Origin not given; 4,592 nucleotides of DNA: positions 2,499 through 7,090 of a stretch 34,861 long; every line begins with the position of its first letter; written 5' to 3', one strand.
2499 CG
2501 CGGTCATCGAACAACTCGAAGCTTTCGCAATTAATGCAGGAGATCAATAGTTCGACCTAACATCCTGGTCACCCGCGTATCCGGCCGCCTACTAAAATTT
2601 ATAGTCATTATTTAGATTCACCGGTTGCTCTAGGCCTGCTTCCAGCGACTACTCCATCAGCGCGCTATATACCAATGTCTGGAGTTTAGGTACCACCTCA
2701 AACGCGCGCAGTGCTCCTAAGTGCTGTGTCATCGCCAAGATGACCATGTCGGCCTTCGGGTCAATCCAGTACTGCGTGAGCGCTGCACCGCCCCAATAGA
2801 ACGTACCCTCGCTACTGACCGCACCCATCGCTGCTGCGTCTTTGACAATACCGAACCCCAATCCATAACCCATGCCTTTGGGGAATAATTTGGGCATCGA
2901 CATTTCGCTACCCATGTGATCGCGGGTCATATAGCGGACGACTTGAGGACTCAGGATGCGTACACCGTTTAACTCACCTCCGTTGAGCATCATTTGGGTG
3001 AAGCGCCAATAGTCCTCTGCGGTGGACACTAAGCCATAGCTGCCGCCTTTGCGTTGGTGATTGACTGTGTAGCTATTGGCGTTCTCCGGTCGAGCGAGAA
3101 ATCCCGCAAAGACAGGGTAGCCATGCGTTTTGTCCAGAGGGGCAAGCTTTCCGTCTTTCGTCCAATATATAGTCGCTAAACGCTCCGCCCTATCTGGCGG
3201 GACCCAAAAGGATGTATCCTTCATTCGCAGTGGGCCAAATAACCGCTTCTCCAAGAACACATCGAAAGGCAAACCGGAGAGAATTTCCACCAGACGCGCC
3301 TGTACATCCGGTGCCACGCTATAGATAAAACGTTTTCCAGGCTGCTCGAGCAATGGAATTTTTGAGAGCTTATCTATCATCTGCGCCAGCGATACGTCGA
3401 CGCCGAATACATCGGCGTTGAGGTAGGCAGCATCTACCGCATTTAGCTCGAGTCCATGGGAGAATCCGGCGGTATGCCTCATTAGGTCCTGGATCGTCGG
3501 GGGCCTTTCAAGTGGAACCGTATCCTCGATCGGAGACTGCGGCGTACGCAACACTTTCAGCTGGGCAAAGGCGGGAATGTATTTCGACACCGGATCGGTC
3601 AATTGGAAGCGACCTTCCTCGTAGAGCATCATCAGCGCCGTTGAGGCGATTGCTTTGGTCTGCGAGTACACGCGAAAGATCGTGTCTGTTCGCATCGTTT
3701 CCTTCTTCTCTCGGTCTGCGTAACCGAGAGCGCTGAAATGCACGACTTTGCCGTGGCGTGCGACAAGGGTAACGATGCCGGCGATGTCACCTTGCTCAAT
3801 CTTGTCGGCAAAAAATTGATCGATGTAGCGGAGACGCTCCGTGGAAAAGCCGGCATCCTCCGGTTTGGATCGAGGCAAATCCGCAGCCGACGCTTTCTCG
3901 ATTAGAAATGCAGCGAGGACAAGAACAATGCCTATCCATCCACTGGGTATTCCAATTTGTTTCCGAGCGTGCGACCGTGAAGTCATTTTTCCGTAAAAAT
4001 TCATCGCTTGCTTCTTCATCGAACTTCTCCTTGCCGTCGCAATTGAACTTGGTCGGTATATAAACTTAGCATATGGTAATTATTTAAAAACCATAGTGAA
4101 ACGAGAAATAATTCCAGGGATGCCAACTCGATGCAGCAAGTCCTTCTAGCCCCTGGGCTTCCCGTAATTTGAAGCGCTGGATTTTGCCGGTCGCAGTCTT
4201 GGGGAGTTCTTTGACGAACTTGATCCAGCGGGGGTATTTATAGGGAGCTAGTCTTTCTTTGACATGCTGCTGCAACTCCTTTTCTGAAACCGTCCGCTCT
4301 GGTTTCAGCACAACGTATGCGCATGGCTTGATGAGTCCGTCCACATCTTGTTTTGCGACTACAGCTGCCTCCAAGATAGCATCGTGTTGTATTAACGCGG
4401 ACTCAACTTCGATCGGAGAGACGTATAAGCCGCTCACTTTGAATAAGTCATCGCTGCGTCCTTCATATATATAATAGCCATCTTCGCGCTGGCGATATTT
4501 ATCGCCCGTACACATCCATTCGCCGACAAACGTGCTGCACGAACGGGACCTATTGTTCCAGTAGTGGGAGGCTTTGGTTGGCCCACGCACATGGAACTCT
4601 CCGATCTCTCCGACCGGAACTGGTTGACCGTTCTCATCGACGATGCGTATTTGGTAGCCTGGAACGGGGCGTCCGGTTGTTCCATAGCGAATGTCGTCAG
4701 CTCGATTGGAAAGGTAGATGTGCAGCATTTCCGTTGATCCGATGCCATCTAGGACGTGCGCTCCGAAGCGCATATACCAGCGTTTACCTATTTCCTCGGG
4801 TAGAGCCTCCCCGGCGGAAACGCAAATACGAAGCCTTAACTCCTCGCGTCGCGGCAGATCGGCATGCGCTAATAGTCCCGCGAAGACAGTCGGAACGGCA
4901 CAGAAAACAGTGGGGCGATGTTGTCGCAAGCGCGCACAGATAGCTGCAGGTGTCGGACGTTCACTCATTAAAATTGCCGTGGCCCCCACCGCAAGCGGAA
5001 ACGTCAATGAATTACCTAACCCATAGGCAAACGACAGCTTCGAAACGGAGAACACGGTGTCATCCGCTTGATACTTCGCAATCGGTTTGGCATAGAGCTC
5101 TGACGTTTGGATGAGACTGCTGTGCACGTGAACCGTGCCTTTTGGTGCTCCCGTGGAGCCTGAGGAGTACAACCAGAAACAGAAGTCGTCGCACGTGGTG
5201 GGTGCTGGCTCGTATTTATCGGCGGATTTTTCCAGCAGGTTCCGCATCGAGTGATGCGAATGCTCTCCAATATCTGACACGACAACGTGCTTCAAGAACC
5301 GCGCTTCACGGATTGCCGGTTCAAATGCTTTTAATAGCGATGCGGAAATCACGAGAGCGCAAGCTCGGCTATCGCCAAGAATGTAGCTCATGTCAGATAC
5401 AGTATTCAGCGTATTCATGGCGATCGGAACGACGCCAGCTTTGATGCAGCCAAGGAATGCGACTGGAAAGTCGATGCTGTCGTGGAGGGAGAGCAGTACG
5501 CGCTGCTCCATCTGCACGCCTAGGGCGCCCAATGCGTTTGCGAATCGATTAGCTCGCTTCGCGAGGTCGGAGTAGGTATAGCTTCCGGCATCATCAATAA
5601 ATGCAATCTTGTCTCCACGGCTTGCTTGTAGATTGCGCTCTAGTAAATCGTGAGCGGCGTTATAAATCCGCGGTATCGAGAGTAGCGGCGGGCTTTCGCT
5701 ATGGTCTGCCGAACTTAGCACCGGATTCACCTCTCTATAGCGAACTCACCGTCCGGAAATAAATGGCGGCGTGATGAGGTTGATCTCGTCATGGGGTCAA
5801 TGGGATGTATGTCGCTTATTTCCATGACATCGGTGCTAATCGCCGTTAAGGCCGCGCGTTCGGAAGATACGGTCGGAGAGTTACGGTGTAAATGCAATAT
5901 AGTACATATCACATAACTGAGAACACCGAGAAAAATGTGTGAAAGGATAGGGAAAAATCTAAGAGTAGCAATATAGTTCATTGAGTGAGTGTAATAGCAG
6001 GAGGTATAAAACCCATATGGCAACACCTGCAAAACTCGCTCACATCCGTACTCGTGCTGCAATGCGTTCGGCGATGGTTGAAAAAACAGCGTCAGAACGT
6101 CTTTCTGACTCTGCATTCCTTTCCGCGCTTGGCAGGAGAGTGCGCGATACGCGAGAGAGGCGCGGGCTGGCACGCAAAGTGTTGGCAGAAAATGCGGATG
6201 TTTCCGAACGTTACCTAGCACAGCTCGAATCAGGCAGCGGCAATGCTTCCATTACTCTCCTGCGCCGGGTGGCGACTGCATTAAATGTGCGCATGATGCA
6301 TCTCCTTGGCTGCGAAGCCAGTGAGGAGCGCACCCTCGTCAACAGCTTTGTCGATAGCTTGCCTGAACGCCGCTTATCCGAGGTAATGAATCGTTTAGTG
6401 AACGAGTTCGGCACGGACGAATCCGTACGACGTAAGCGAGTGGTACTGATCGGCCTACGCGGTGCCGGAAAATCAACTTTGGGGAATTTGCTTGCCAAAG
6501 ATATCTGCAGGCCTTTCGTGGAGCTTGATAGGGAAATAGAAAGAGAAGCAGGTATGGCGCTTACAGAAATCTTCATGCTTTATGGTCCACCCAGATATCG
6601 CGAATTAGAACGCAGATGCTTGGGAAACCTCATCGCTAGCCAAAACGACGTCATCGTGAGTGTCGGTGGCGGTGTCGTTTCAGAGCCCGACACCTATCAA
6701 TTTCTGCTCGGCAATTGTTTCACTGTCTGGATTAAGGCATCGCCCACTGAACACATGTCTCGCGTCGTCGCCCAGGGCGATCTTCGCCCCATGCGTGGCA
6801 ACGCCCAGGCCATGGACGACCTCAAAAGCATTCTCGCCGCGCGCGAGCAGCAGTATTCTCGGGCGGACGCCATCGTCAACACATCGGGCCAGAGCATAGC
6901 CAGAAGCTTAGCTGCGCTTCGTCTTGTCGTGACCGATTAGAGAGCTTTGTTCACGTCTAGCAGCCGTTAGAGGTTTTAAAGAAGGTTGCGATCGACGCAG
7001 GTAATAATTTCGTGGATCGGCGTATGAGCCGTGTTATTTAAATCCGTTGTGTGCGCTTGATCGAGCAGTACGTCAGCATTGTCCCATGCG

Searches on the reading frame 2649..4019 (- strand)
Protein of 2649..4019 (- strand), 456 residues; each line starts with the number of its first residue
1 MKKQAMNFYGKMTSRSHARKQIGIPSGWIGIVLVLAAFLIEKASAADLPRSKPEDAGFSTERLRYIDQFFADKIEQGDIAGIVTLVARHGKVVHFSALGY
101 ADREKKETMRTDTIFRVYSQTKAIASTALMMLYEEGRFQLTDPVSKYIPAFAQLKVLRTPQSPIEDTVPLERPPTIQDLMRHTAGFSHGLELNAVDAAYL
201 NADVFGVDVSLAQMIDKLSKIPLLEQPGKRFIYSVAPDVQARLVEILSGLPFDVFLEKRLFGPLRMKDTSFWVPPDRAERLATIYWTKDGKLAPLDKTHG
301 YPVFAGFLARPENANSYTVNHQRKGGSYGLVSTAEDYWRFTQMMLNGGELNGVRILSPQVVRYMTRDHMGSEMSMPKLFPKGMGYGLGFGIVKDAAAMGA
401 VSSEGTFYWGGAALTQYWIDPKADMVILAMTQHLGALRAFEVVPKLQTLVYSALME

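Call 38: search_protein_families(library=pfam, proteins=[window:2649-4019:-], max_evalue=0.0001)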
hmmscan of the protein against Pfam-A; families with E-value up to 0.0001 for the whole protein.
window:2649-4019:- (456 aa): 1 family
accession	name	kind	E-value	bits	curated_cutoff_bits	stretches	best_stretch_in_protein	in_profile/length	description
PF00144.29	Beta-lactamase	-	2.2e-66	224.8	27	1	66-438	1-315/329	Beta-lactamase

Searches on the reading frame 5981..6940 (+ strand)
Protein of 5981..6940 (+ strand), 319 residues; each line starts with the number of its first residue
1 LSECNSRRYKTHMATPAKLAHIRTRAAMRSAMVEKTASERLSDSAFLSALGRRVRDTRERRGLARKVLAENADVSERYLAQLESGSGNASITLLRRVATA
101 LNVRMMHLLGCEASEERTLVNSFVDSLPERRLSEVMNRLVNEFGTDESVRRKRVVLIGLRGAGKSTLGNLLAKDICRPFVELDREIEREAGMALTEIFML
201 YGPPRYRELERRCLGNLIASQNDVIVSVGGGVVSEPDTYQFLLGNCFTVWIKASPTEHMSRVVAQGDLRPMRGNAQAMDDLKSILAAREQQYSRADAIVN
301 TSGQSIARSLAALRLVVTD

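Call 38: search_protein_families(library=pfam, proteins=[window:5981-6940:+], max_evalue=0.0001)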
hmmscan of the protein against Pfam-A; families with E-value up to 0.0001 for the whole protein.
window:5981-6940:+ (319 aa): 3 families
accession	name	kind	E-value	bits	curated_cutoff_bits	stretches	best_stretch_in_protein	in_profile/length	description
PF01202.28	SKI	-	3.2e-34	118.8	22.1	1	160-307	1-147/159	Shikimate kinase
PF01381.28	HTH_3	-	6.4e-09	36.2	23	1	55-105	2-52/55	Helix-turn-helix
PF13560.12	HTH_31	-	1.9e-08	34.9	27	1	49-103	1-56/64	Helix-turn-helix domain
